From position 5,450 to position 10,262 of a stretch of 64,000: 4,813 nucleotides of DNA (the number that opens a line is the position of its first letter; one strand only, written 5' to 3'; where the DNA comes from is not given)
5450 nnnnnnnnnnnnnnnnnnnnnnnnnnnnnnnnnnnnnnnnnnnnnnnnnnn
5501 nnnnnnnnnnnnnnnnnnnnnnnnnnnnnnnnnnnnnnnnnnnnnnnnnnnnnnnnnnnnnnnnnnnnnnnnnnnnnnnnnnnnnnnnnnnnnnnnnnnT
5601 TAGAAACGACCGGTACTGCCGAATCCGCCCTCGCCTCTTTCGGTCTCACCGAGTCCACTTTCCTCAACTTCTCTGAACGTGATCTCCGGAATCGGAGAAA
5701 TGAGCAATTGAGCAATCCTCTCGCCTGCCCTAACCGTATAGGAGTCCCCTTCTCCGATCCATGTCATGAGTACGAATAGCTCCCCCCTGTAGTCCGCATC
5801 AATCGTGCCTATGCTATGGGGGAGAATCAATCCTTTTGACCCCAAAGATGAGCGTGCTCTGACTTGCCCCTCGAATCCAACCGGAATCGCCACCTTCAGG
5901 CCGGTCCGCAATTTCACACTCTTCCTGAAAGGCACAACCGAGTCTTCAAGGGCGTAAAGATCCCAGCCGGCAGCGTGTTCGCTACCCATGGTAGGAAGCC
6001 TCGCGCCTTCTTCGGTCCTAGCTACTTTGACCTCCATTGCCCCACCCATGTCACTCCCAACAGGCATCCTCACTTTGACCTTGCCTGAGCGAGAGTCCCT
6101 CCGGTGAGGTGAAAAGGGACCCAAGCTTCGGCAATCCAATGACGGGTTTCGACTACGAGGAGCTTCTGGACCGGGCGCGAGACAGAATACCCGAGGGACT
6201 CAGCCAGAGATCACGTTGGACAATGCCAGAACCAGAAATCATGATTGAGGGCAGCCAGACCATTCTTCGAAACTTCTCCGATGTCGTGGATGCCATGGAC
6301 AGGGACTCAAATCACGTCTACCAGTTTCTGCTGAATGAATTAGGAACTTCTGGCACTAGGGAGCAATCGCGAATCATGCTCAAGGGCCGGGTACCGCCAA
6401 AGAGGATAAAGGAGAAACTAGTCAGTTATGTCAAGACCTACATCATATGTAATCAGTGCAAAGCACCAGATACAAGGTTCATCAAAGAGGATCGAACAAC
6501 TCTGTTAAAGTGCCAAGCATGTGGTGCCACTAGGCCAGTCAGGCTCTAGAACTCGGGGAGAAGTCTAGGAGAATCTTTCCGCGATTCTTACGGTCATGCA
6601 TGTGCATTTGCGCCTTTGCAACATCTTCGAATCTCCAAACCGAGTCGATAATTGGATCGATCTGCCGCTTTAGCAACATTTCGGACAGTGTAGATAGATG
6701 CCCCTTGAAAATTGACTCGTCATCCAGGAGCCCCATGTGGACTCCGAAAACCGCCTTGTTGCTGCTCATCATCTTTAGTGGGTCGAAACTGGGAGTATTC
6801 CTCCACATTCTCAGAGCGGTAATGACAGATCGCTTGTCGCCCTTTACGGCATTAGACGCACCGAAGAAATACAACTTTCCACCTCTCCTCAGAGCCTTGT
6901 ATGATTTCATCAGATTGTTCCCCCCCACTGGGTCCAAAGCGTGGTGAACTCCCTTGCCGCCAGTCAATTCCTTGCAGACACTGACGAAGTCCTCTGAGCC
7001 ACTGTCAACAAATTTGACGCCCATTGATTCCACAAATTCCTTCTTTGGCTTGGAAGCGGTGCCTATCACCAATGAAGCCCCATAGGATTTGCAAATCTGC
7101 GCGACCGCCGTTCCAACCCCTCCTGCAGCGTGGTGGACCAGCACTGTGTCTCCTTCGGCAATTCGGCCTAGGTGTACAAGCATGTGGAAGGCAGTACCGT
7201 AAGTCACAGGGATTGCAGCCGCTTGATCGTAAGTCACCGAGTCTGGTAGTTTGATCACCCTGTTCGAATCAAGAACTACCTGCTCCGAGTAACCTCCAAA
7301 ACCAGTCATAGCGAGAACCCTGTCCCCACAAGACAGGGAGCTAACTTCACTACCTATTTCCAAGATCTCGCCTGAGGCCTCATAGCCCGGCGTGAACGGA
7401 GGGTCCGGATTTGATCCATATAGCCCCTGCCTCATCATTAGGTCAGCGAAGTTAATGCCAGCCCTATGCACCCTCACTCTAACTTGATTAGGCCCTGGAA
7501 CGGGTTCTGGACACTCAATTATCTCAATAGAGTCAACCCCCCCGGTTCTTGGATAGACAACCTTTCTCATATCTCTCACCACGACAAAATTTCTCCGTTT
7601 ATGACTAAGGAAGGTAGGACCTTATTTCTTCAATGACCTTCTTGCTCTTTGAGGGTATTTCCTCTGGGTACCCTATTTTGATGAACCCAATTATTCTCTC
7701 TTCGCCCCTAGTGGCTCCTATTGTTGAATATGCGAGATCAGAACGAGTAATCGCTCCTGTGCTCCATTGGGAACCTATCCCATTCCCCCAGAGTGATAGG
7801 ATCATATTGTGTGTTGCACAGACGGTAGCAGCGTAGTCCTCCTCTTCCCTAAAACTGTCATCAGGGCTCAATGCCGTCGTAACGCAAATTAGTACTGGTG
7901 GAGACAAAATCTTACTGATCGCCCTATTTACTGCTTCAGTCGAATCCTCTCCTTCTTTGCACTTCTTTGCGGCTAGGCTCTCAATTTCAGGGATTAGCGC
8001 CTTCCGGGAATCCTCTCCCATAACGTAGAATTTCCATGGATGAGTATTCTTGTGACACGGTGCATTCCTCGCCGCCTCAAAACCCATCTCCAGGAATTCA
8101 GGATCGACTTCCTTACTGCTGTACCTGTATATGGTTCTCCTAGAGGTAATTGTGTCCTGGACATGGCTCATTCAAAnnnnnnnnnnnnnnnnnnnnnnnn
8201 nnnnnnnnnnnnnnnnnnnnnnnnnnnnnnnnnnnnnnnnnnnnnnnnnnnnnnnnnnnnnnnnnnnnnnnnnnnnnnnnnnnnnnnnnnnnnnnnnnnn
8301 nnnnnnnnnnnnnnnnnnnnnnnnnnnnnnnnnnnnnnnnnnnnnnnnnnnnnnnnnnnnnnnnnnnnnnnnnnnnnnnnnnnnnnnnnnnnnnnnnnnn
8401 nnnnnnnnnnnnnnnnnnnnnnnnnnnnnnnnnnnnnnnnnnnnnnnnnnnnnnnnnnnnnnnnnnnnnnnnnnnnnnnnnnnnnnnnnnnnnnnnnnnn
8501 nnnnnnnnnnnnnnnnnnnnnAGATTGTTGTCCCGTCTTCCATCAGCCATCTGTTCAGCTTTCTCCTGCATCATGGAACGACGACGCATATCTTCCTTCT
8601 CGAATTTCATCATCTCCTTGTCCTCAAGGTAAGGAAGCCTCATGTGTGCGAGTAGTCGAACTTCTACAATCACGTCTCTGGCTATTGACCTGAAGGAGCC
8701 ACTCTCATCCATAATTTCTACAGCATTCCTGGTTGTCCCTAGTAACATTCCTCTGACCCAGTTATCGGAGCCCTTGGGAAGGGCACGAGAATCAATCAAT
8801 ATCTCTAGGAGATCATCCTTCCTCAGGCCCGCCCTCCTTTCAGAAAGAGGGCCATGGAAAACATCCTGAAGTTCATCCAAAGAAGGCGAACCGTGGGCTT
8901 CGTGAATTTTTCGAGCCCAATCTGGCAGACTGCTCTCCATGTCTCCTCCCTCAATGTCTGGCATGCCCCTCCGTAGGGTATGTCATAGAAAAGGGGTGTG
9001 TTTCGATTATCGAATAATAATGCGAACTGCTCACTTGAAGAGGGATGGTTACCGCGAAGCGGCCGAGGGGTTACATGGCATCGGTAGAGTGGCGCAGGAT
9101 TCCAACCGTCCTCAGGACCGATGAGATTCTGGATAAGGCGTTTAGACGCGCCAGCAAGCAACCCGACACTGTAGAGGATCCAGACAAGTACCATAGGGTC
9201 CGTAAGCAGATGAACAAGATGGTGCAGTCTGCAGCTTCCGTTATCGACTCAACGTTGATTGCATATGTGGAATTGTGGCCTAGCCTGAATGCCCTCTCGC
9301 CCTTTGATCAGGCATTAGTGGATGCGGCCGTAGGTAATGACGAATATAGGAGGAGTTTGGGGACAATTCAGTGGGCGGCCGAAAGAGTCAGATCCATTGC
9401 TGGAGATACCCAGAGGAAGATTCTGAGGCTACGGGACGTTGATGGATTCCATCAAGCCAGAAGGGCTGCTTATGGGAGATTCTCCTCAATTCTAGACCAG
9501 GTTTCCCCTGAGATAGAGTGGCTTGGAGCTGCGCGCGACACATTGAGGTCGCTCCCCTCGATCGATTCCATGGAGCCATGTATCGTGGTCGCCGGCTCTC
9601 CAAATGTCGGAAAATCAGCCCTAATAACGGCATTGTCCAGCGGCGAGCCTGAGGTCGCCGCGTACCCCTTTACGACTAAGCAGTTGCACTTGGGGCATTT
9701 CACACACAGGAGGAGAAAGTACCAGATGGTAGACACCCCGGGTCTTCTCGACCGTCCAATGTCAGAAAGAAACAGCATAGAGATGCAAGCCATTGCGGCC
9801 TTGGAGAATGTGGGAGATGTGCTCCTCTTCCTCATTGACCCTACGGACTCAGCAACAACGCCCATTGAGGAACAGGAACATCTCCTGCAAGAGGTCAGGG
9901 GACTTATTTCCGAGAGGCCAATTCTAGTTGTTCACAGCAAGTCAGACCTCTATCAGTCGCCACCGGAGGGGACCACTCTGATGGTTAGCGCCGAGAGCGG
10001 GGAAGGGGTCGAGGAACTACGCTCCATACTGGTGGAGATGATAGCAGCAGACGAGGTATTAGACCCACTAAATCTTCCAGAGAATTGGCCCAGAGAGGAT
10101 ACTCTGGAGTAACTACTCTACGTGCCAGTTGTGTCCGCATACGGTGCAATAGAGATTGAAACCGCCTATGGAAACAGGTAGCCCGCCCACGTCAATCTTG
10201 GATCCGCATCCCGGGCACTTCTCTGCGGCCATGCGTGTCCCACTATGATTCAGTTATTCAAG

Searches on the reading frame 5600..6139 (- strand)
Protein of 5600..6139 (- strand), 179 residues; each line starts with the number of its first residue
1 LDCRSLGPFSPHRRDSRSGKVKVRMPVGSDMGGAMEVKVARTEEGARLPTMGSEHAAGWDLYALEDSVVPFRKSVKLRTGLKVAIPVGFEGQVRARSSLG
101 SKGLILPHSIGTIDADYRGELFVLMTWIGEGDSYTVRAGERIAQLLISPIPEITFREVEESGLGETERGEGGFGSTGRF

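Call 57: search_protein_families(library=pfam, proteins=[window:5600-6139:-], max_evalue=0.00001)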
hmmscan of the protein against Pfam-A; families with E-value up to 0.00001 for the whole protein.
window:5600-6139:- (179 aa): 2 families
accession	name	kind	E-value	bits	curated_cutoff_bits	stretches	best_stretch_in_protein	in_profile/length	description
PF00692.24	dUTPase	-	2.9e-23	82.5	22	1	46-177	3-129/129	dUTPase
PF22769.1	DCD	-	7e-07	29.9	27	1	82-147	86-150/153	dCTP deaminase-like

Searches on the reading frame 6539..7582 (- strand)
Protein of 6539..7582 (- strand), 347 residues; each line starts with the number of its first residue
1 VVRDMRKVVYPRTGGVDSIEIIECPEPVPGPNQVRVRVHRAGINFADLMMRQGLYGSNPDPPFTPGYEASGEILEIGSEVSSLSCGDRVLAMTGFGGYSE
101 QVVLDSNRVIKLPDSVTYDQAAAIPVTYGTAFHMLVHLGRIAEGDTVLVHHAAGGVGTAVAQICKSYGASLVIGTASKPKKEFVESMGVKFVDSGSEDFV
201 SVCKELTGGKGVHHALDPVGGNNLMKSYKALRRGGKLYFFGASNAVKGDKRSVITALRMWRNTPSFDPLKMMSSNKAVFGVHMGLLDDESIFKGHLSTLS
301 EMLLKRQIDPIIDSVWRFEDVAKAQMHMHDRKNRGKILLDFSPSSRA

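Call 57: search_protein_families(library=pfam, proteins=[window:6539-7582:-], max_evalue=0.00001)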
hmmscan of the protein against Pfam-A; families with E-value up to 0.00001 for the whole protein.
window:6539-7582:- (347 aa): 3 families
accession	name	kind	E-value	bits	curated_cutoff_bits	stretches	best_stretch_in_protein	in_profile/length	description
PF00107.32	ADH_zinc_N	-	5.2e-20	72.2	31.8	1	155-285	1-116/129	Zinc-binding dehydrogenase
PF08240.17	ADH_N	-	4.3e-19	69.1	23.5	1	30-114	1-104/104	Alcohol dehydrogenase GroES-like domain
PF13602.12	ADH_zinc_N_2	-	1.5e-14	55.5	27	1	191-339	6-134/134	Zinc-binding dehydrogenase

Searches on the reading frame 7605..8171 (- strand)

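Call 57: search_protein_families(library=pfam, proteins=[window:7605-8171:-], max_evalue=0.00001)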
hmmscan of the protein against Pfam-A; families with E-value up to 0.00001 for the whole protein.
window:7605-8171:- (188 aa): 1 family
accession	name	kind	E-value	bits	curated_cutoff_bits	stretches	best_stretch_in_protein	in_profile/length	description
PF00881.29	Nitroreductase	-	6.3e-20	72.5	23.5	1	8-168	1-167/167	Nitroreductase family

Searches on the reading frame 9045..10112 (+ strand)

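Call 57: search_protein_families(library=pfam, proteins=[window:9045-10112:+], max_evalue=0.00001)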
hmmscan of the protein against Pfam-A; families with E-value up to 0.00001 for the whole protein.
window:9045-10112:+ (355 aa): 4 families
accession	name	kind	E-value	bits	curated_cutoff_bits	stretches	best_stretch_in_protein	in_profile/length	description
PF17835.6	NOG1_N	-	6.6e-31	108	22.9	1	17-174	2-160/160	NOG1 N-terminal helical domain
PF01926.29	MMR_HSR1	-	4.8e-21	75.4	21.9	1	180-298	2-112/113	50S ribosome-binding GTPase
PF06858.20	NOG1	-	1.5e-18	66.8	27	1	245-301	2-58/58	Nucleolar GTP-binding protein 1 (NOG1)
PF02421.24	FeoB_N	-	3.6e-10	40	27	1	180-265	3-87/156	Ferrous iron transport protein B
